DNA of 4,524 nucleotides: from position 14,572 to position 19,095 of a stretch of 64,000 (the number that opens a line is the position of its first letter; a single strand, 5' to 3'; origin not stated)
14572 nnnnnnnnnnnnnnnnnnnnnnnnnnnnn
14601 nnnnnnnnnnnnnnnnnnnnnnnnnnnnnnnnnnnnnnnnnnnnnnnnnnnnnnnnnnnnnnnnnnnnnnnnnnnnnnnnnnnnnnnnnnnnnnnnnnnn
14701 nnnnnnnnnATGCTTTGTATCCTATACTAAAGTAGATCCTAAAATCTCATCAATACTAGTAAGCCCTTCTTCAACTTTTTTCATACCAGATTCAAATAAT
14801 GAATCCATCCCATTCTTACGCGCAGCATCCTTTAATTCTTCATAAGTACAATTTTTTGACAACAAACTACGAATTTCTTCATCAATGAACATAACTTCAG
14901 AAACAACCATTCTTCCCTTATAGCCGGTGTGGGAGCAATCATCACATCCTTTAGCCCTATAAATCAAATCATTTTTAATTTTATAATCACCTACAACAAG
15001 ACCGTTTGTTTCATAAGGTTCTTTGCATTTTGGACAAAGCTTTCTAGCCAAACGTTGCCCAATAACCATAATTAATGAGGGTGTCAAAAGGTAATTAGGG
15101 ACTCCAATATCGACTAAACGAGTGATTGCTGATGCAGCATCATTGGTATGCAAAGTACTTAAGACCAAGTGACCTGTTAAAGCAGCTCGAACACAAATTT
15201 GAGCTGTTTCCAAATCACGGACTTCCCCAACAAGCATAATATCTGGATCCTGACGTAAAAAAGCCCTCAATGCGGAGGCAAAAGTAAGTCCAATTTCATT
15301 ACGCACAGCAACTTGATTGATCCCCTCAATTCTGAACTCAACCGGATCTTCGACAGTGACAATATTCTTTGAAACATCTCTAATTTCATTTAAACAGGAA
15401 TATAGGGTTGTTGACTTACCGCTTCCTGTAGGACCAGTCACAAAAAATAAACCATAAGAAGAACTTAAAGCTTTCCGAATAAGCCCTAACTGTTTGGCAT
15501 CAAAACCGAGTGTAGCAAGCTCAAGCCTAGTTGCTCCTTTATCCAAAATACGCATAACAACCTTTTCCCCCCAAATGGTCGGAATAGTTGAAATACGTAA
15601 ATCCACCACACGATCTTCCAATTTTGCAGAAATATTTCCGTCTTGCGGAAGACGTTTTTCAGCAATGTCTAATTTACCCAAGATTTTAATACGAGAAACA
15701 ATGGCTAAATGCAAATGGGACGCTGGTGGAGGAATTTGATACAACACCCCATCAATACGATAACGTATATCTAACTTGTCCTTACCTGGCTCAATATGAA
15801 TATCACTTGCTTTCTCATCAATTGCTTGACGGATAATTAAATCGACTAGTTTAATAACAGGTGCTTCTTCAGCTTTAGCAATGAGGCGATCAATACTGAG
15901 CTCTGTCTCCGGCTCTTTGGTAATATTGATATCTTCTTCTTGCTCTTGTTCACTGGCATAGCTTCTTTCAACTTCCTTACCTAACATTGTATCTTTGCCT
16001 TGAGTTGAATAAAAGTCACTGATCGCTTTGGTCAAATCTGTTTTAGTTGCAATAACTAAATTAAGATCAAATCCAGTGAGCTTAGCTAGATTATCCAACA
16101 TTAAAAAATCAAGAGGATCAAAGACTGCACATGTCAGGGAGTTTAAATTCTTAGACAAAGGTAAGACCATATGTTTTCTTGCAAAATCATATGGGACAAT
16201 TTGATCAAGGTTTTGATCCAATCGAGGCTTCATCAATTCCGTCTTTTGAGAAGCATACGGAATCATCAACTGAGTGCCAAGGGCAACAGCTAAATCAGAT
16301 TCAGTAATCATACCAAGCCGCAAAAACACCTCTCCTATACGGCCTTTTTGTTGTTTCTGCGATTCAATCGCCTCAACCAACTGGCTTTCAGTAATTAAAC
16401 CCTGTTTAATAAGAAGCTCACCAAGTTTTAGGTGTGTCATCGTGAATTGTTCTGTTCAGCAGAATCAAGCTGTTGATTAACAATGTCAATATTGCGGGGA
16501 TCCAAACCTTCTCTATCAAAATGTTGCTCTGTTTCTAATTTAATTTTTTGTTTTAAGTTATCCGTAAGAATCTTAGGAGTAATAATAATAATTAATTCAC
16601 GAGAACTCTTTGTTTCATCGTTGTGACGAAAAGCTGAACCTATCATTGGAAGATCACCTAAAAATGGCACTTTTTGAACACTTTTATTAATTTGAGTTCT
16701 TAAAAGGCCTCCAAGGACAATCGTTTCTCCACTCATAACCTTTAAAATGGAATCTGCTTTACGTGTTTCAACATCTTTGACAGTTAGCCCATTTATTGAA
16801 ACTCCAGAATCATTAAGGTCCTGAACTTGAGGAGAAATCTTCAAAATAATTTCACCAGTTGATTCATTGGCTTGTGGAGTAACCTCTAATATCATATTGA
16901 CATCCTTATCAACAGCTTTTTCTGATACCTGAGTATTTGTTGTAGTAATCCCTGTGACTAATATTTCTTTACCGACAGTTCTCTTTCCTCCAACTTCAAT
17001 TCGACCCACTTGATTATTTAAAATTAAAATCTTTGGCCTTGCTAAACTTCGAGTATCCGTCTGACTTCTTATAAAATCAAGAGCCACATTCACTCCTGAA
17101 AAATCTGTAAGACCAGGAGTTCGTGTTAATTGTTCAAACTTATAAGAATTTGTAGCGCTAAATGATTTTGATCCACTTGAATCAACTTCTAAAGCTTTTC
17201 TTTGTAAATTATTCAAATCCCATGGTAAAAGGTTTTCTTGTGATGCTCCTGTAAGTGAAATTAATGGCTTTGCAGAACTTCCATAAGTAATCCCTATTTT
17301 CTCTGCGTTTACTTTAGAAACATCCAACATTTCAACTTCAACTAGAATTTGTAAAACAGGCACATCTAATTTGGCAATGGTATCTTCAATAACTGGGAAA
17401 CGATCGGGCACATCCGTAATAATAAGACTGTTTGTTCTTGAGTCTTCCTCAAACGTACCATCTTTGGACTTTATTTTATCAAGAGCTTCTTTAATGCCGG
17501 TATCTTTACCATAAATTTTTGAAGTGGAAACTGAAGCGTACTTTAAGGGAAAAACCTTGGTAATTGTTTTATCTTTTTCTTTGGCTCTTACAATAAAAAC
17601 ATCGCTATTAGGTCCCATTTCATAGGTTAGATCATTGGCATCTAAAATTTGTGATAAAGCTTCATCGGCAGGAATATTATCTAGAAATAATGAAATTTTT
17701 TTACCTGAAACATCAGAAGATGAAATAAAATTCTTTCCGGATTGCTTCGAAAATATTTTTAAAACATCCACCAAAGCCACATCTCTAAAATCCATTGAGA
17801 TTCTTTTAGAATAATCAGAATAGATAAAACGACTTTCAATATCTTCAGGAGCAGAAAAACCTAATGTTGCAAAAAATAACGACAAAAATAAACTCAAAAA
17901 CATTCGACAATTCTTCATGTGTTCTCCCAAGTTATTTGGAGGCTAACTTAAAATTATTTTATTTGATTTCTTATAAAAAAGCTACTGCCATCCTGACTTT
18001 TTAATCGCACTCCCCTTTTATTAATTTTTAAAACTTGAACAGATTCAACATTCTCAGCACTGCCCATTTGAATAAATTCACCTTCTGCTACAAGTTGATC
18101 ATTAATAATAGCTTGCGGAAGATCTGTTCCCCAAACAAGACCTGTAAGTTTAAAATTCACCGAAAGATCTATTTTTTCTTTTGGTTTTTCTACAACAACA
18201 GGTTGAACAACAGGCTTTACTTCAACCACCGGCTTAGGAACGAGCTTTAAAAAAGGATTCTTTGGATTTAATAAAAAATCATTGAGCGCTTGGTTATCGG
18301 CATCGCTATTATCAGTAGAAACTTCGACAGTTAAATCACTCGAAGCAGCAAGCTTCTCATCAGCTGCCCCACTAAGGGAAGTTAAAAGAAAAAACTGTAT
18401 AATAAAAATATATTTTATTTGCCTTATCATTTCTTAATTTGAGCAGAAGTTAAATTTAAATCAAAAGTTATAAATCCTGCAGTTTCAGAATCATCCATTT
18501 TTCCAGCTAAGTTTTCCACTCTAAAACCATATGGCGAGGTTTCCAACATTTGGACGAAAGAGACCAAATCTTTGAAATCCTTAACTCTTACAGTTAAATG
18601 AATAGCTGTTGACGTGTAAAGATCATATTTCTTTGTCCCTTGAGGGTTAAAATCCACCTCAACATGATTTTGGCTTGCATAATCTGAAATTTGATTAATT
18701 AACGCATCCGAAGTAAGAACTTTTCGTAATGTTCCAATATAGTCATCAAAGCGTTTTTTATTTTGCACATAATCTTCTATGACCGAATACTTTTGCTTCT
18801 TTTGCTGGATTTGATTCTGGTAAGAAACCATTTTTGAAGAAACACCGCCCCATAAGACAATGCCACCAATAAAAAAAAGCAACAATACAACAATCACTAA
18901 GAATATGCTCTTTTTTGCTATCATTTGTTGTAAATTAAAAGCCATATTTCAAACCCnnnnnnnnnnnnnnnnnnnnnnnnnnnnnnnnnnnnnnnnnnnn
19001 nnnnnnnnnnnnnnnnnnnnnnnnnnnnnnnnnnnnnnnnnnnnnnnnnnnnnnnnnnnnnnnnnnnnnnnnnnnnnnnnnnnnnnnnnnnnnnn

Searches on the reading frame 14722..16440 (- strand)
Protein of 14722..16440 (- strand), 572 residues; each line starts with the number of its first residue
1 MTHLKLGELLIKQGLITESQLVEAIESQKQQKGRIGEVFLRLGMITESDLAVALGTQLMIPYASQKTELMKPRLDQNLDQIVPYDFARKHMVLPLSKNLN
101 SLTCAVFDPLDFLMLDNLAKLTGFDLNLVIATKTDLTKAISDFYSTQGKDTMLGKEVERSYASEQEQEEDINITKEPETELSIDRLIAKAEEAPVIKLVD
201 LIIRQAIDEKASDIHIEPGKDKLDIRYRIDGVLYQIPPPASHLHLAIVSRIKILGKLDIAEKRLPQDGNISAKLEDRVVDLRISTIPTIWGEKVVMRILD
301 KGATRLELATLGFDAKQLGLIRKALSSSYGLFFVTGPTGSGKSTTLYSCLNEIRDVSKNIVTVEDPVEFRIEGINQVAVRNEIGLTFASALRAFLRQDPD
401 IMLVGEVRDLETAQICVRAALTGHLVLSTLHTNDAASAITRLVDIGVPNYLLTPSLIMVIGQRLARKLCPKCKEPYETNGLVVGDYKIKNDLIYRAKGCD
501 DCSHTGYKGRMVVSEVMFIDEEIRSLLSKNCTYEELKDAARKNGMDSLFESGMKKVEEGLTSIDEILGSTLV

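Call 8: search_protein_families(library=pfam, proteins=[window:14722-16440:-], max_evalue=0.01)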
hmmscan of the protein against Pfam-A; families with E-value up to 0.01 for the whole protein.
window:14722-16440:- (572 aa): 7 families
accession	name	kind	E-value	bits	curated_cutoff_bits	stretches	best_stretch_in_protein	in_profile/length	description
PF00437.27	T2SSE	-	3.2e-137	457.6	24.9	1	190-567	3-369/370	Type II/IV secretion system protein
PF05157.20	MshEN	-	1.1e-17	64.2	23.1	1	67-148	6-88/90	MshEN domain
PF13191.12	AAA_16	-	0.0013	19.7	32.6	1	320-386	15-85/167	AAA ATPase domain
PF13604.12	AAA_30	-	0.0017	18.5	27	1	314-349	3-38/191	AAA domain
PF13401.12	AAA_22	-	0.0053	17.5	27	0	329-369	5-45/130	AAA domain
PF00005.33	ABC_tran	-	0.0059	17.7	25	0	333-387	15-65/137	ABC transporter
PF25199.1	nSTAND_NTPase5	-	0.0089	16.3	34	0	323-366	35-79/145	Novel STAND NTPase 5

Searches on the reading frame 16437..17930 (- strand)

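Call 8: search_protein_families(library=pfam, proteins=[window:16437-17930:-], max_evalue=0.01)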
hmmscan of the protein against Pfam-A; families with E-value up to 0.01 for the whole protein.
window:16437-17930:- (497 aa): 4 families
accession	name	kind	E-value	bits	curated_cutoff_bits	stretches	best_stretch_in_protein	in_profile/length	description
PF00263.26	Secretin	-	2.3e-37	128.6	27.5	1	288-455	3-168/169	Bacterial type II and III secretion system protein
PF03958.22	Secretin_N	-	1e-12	48.5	28.2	1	124-194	1-69/69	Bacterial type II/III secretion system short domain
PF07660.19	STN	-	2.9e-08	33.8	28.4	1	69-109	5-45/52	Secretin and TonB N terminus short domain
PF21305.2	type_II_gspD_N0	-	0.006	16.9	27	0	46-92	1-47/71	GspD-like, N0 domain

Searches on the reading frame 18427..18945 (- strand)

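Call 8: search_protein_families(library=pfam, proteins=[window:18427-18945:-], max_evalue=0.01)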
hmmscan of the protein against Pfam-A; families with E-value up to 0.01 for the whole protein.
window:18427-18945:- (172 aa): 3 families
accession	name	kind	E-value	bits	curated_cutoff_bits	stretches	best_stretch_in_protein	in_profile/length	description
PF04350.18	PilO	-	0.00029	21.4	22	1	38-135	7-108/145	Pilus assembly protein, PilO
PF04612.17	T2SSM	-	0.0028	18.3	27.8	1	12-146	16-139/160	Type II secretion system (T2SS), protein M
PF09765.14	FANCL_d1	-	0.0087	16.5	23.8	0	106-136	54-85/89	FANCL UBC-like domain 1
